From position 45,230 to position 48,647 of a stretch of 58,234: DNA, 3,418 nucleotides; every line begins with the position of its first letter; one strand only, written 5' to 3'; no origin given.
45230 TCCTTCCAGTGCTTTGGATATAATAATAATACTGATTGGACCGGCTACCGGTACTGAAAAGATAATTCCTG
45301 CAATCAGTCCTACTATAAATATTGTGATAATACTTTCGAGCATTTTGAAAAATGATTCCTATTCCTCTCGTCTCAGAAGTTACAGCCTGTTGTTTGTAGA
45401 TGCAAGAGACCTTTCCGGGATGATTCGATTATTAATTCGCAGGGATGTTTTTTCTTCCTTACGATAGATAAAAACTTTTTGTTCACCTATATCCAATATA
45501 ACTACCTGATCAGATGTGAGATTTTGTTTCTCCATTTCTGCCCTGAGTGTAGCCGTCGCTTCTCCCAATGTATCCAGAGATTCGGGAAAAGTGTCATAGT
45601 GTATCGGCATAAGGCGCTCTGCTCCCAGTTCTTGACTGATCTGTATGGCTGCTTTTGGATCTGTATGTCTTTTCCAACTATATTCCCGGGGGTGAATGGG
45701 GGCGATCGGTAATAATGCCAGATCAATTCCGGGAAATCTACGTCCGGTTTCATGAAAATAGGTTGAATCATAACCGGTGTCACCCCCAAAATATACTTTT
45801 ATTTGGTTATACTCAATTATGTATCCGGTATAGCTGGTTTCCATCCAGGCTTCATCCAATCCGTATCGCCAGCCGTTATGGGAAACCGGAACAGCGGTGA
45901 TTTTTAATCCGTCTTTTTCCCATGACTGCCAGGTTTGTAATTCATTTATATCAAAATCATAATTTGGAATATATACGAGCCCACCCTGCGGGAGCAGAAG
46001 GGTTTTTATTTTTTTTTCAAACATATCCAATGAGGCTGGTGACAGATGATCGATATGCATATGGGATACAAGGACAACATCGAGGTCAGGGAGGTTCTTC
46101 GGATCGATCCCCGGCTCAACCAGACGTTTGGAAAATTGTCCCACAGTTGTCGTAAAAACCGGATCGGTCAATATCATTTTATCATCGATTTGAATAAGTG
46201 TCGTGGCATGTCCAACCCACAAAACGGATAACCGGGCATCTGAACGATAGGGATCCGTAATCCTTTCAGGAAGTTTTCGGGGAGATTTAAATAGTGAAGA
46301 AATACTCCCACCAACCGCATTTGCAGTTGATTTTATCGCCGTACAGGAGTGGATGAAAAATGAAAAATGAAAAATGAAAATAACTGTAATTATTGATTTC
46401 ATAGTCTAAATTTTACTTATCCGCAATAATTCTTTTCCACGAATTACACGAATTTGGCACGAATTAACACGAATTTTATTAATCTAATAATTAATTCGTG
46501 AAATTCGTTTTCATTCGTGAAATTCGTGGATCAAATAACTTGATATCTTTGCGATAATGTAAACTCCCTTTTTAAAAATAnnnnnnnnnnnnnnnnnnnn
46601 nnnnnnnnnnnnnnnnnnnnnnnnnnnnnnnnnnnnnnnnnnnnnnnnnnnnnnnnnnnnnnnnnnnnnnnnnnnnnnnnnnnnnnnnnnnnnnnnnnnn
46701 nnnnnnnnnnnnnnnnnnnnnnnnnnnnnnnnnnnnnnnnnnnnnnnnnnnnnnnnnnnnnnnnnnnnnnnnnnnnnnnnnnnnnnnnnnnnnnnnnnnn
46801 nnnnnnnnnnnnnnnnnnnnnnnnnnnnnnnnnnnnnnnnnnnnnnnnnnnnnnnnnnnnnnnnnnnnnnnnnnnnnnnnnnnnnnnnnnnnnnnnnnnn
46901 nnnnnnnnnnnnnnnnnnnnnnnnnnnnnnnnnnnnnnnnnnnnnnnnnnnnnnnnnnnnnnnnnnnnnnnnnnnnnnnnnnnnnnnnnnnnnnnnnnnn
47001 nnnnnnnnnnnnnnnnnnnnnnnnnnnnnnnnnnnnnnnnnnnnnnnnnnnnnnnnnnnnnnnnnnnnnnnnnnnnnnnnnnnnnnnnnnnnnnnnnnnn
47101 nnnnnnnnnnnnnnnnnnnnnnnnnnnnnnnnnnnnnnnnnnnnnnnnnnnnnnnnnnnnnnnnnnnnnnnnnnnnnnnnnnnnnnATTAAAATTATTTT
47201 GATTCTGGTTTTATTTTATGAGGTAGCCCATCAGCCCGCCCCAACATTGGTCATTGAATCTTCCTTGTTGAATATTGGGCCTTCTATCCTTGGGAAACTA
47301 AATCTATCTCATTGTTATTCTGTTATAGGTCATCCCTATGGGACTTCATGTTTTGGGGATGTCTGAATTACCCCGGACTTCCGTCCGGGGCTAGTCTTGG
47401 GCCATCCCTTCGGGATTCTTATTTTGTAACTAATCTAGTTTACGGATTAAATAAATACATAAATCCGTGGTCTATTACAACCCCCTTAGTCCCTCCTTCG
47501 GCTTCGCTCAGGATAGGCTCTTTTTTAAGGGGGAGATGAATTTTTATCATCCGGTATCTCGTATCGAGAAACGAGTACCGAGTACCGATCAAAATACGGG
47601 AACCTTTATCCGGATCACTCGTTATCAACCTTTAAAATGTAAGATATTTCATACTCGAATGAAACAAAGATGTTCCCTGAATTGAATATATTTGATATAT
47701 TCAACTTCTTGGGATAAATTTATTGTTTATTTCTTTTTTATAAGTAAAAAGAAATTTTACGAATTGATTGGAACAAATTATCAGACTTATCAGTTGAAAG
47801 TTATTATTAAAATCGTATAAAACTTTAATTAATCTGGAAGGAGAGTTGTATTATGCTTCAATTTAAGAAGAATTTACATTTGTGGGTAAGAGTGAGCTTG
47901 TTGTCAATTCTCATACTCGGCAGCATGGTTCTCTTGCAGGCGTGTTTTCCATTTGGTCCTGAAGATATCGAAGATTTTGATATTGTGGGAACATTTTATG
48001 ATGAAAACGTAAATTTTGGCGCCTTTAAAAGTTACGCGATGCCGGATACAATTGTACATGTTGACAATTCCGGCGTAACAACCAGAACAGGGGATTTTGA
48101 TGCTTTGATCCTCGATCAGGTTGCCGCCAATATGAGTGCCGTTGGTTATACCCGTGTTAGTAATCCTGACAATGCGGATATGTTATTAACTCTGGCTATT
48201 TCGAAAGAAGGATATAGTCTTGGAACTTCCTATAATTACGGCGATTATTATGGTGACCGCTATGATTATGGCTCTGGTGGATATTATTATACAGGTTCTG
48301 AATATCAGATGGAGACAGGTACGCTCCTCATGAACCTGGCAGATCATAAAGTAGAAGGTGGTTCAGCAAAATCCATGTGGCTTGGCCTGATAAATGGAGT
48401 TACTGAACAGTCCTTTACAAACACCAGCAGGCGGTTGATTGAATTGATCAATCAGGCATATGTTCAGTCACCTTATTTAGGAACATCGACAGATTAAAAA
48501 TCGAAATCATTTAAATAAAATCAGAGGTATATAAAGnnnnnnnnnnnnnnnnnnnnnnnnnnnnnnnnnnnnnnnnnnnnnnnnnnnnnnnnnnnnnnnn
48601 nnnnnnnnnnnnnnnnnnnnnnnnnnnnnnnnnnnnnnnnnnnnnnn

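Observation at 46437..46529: Fold-back elements built from helically phased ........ words: archetype copy of a family present at 10 or more loci in 58 kb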

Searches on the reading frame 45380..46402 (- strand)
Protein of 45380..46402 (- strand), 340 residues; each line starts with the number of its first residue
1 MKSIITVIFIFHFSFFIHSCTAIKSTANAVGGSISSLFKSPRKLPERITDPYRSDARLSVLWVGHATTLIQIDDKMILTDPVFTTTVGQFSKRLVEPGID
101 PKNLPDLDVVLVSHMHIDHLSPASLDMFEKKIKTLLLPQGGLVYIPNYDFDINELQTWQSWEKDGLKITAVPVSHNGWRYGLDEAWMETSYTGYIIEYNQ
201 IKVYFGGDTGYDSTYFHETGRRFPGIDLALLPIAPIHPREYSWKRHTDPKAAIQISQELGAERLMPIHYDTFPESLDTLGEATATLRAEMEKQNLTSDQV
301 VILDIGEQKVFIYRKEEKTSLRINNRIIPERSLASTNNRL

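Call 12: find_encoding_contigs(protein=window:45380-46402:-, flank=10000, max_places=6)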
Protein window:45380-46402:- (340 aa): 2 contigs read that carry it; 1 place shown.
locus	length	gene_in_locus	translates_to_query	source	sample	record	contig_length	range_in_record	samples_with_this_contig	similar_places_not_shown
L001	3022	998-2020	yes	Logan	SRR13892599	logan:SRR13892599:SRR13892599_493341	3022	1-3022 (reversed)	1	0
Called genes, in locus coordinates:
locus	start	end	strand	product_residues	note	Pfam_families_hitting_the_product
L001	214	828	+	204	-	-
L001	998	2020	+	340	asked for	PF00753:Lactamase_B (faint), PF13483:Lactamase_B_3, PF12706:Lactamase_B_2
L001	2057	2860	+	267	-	PF01810:LysE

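Call 31: find_homologous_proteins(query=window:45380-46402:-, max_evalue=1e-30)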
Query window:45380-46402:- (340 aa): 1149 proteins with E <= 1e-30 among 2858 candidates; the best 120 are listed.
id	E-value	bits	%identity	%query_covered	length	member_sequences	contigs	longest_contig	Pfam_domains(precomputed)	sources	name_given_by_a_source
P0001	6.2e-209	711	96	94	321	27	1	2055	PF12706.14,PF13483.13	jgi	-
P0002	2.6e-192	656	87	94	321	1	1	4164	PF12706.14,PF13483.13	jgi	jgi:L-ascorbate metabolism protein UlaG (beta-lactamase superfamily)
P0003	1.9e-191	654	87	94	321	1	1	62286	PF12706.14,PF13483.13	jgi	jgi:L-ascorbate metabolism protein UlaG (beta-lactamase superfamily)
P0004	9.6e-190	648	86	94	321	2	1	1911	PF12706.14,PF13483.13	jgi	jgi:L-ascorbate metabolism protein UlaG (beta-lactamase superfamily)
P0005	2.2e-187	640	86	94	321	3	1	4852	PF12706.14,PF13483.13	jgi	-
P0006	1.5e-184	631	83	94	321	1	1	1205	PF12706.14,PF13483.13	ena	-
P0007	3.7e-184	630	83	94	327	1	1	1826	PF12706.14,PF13483.13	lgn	-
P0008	2.1e-181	620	82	94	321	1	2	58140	PF12706.14,PF13483.13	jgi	-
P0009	9.4e-177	605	80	94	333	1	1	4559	PF12706.14,PF13483.13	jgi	-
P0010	2.4e-175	601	84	89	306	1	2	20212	PF12706.14,PF13483.13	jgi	jgi:L-ascorbate metabolism protein UlaG (beta-lactamase superfamily)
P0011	3.4e-174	597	79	94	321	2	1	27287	PF12706.14,PF13483.13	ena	-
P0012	2.5e-168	577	76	94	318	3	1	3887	PF12706.14,PF13483.13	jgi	jgi:L-ascorbate metabolism protein UlaG (beta-lactamase superfamily)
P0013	1.9e-167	575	79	90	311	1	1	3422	PF12706.14,PF13483.13,PF00753.34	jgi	jgi:L-ascorbate metabolism protein UlaG (beta-lactamase superfamily)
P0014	1.0e-150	520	70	90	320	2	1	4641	PF12706.14,PF13483.13,PF00753.34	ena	-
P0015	1.4e-148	513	68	94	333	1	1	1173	PF12706.14,PF13483.13,PF00753.34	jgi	jgi:L-ascorbate metabolism protein UlaG (beta-lactamase superfamily)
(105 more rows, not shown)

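Call 32: find_encoding_contigs(protein=P0003, flank=10000, max_places=2)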
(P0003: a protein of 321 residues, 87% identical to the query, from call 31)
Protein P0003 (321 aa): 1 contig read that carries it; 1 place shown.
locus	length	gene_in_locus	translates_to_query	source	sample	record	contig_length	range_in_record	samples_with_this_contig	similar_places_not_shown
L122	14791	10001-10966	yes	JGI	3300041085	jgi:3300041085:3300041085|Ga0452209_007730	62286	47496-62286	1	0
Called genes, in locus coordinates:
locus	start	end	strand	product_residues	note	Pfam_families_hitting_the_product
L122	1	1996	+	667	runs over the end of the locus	-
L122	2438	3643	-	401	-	-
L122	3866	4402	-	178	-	-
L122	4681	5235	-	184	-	-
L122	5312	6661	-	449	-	-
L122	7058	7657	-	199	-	-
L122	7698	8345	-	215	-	PF13590:DUF4136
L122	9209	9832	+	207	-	-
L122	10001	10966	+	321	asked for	PF13483:Lactamase_B_3, PF12706:Lactamase_B_2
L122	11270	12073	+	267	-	PF01810:LysE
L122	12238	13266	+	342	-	PF00155:Aminotran_1_2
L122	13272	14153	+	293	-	PF01066:CDP-OH_P_transf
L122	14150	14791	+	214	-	?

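Call 33: find_encoding_contigs(protein=P0008, flank=10000, max_places=2)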
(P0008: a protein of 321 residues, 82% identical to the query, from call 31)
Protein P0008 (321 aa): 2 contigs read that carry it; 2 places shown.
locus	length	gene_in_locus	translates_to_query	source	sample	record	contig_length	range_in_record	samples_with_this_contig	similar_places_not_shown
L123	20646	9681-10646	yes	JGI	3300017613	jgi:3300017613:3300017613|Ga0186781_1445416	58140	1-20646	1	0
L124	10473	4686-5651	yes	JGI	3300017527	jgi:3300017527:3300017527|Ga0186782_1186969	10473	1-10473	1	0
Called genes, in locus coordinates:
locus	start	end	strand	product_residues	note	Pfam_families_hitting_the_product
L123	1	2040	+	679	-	?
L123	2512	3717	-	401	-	-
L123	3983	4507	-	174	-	-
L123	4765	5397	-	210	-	-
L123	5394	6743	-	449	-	-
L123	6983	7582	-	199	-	-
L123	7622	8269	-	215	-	PF13590:DUF4136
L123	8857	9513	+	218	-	-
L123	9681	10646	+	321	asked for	PF13483:Lactamase_B_3, PF12706:Lactamase_B_2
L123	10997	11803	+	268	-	PF01810:LysE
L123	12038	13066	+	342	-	PF00155:Aminotran_1_2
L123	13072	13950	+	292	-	PF01066:CDP-OH_P_transf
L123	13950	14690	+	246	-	PF00483:NTP_transferase, PF12804:NTP_transf_3, PF20202:DUF6564 (weak)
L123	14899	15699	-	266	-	PF21347:DUF3108_like (weak)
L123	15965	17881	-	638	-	-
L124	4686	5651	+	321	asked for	PF13483:Lactamase_B_3, PF12706:Lactamase_B_2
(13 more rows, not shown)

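Call 46: find_encoding_contigs(protein=P0010, flank=10000, max_places=2)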
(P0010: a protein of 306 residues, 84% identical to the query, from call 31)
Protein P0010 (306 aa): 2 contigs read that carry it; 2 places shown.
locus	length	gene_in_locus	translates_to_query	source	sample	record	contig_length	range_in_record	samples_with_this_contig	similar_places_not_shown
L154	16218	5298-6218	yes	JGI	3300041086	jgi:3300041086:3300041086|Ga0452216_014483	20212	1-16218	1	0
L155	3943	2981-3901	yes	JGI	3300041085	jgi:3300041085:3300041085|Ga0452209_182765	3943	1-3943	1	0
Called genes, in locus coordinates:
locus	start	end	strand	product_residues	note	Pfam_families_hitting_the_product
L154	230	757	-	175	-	-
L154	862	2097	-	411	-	-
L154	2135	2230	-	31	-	-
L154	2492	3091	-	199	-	-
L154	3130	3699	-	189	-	PF13590:DUF4136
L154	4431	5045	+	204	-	-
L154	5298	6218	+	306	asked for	PF13483:Lactamase_B_3, PF12706:Lactamase_B_2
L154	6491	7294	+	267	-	PF01810:LysE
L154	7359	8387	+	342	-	PF00155:Aminotran_1_2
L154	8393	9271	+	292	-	PF01066:CDP-OH_P_transf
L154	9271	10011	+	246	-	PF00483:NTP_transferase, PF12804:NTP_transf_3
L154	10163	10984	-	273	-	PF21347:DUF3108_like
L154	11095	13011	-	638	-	-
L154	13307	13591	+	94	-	PF00583:Acetyltransf_1 (weak), PF14542:Acetyltransf_CG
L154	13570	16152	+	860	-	PF00924:MS_channel_2nd, PF21082:MS_channel_3rd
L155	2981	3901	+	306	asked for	PF13483:Lactamase_B_3, PF12706:Lactamase_B_2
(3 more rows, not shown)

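Call 47: find_encoding_contigs(protein=P0011, flank=10000, max_places=2)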
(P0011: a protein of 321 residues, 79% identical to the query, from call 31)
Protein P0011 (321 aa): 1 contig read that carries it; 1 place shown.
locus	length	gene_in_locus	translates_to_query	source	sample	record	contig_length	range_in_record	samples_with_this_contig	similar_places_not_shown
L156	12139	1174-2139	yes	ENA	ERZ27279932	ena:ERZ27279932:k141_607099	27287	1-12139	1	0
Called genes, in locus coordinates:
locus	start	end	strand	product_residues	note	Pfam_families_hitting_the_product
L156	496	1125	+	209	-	-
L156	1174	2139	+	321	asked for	PF13483:Lactamase_B_3, PF12706:Lactamase_B_2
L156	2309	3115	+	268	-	PF01810:LysE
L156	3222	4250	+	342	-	PF00155:Aminotran_1_2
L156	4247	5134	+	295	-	PF01066:CDP-OH_P_transf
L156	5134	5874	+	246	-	PF00483:NTP_transferase, PF12804:NTP_transf_3, PF20202:DUF6564 (weak)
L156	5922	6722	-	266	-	PF21347:DUF3108_like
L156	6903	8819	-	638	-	-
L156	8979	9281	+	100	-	PF00583:Acetyltransf_1 (weak), PF14542:Acetyltransf_CG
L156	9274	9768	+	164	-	-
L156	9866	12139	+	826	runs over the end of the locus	PF00924:MS_channel_2nd, PF21082:MS_channel_3rd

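Call 48: find_encoding_contigs(protein=P0005, flank=5000, max_places=3)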
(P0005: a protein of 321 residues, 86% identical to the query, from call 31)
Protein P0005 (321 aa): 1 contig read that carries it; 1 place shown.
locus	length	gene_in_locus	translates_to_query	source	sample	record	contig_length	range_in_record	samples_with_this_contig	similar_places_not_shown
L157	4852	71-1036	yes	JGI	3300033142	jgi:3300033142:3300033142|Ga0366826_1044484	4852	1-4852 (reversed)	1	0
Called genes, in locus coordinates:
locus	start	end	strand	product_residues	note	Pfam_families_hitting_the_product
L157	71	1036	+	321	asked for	PF13483:Lactamase_B_3, PF12706:Lactamase_B_2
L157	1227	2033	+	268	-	PF01810:LysE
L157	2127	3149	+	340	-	PF00155:Aminotran_1_2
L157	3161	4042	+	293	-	PF01066:CDP-OH_P_transf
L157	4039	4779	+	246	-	PF00483:NTP_transferase, PF12804:NTP_transf_3, PF20202:DUF6564 (weak)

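Call 79: find_encoding_contigs(protein=P0001, flank=5000, max_places=6)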
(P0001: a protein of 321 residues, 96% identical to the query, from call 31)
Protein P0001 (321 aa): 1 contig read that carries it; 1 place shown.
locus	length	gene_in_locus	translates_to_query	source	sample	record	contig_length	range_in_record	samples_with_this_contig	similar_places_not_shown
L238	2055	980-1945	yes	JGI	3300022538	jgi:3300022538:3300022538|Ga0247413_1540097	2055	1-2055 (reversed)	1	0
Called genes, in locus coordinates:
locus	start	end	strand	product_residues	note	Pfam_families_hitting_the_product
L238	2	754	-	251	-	?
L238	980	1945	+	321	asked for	PF13483:Lactamase_B_3, PF12706:Lactamase_B_2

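Call 80: find_encoding_contigs(protein=P0002, flank=5000, max_places=3)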
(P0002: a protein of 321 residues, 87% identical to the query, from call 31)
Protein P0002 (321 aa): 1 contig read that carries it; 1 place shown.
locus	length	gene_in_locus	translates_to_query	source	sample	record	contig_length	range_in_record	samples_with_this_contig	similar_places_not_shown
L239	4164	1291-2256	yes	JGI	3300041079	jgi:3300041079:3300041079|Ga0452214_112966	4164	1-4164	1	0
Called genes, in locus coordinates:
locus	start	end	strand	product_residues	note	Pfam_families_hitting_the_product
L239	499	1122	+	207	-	-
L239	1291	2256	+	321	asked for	PF13483:Lactamase_B_3, PF12706:Lactamase_B_2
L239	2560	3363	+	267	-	PF01810:LysE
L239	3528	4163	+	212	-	?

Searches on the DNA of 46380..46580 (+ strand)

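Call 17: search_rna_families(source=window, start=46380, end=46580, threshold=evalue, max_evalue=10, show_alignments=3)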
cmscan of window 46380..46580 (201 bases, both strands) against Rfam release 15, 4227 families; matches with E-value up to 10: 30.
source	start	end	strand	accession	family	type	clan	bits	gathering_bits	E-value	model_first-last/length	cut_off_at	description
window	46428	46540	+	RF03955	MIR2934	Gene; miRNA;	-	36.1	100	1.4e-05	1-113/113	no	MIR2934 microRNA precursor family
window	46428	46540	-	RF03955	MIR2934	Gene; miRNA;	-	34.6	100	3.3e-05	1-113/113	no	MIR2934 microRNA precursor family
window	46440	46526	+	RF00956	MIR1444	Gene; miRNA;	-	27.7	80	0.0013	1-85/85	no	MIR1444 microRNA precursor family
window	46447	46528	+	RF04056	mir-982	Gene; miRNA;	-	23.4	70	0.035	1-89/89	no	mir-982 microRNA precursor family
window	46427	46541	-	RF04278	MIR4372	Gene; miRNA;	CL00145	23.4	100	0.045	1-123/123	no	MIR4372 microRNA precursor family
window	46425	46541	+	RF00648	MIR396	Gene; miRNA;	-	22.4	80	0.017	1-118/118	no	MIR396 microRNA precursor family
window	46444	46522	+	RF03604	mir-5728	Gene; miRNA;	-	22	100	0.047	1-84/84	no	mir-5728 microRNA precursor family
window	46439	46527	+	RF04145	MIR8706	Gene; miRNA;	-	21.7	95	0.045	1-101/101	no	MIR8706 microRNA precursor family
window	46427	46541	+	RF04278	MIR4372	Gene; miRNA;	CL00145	21.4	100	0.14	1-123/123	no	MIR4372 microRNA precursor family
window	46450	46527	+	RF03621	MIR4245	Gene; miRNA;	-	21.1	74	0.13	1-128/128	no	MIR4245 microRNA precursor family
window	46437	46543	+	RF04112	MIR5512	Gene; miRNA;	-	19.6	139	0.21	1-132/132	no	MIR5512 microRNA precursor family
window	46436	46530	+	RF00842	MIR403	Gene; miRNA;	-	19.4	70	0.1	17-97/115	no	MIR403 microRNA precursor family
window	46394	46543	+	RF03922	MIR2119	Gene; miRNA;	-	19.4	73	3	1-188/188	no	MIR2119 microRNA precursor family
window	46431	46533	-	RF04138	mir-9243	Gene; miRNA;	-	19.2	83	0.18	1-86/86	no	mir-9243 microRNA precursor family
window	46433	46535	+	RF04138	mir-9243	Gene; miRNA;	-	18.4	83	0.29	1-86/86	no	mir-9243 microRNA precursor family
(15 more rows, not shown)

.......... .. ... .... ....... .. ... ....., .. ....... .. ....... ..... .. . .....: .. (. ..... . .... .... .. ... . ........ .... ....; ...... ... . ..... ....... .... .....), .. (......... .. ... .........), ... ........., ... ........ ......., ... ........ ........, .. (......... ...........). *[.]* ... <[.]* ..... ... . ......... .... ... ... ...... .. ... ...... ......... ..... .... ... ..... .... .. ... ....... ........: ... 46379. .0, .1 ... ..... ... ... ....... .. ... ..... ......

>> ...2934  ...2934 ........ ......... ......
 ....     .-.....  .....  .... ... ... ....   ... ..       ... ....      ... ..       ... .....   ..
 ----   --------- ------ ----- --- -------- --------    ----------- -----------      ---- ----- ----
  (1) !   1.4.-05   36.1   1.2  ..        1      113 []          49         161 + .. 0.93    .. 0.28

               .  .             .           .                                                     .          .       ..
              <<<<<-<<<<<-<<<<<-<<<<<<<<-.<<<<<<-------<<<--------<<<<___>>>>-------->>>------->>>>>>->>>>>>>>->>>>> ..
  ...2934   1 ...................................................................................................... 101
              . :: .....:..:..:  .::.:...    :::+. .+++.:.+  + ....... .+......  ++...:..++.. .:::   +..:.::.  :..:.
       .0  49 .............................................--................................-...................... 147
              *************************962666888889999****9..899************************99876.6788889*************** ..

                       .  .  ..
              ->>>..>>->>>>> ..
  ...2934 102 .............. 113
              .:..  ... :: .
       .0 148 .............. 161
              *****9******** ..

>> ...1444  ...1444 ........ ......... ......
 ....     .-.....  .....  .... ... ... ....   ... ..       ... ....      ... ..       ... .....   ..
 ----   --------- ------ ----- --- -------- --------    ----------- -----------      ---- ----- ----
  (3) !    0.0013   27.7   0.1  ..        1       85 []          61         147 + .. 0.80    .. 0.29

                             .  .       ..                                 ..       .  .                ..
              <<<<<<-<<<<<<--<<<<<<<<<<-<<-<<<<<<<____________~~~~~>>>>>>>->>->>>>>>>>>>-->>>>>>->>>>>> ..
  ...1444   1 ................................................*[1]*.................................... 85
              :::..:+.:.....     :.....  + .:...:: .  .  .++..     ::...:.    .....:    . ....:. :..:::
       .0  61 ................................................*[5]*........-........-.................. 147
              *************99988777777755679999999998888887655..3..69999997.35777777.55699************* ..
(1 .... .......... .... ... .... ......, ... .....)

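Call 100: search_dna_similar(query=window:46430-46535:+, collection=plasmids, mode=distant, max_evalue=0.001, max_rows=15)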
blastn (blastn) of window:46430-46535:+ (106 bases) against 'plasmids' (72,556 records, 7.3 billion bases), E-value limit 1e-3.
No match.

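Call 101: search_dna_similar(query=window:46430-46535:+, collection=phages, mode=distant, max_evalue=0.001, max_rows=15)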
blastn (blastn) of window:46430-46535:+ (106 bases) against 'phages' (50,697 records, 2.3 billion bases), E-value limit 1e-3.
No match.

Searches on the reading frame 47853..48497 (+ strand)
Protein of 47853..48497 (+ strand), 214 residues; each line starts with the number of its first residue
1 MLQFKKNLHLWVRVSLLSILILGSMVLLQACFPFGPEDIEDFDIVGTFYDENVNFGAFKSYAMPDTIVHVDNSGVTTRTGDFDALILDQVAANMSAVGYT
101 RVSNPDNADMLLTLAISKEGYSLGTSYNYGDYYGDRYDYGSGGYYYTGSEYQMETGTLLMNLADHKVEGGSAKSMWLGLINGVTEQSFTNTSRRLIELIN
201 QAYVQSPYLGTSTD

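Call 107: search_protein_families(library=pfam, proteins=[window:47853-48497:+], max_evalue=0.00001)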
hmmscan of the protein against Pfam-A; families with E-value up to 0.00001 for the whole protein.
window:47853-48497:+ (214 aa): 1 family
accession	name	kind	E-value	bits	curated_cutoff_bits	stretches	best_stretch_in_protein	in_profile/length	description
PF13590.11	DUF4136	-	2.9e-19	70.4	32.8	1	47-208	3-152/152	Domain of unknown function (DUF4136)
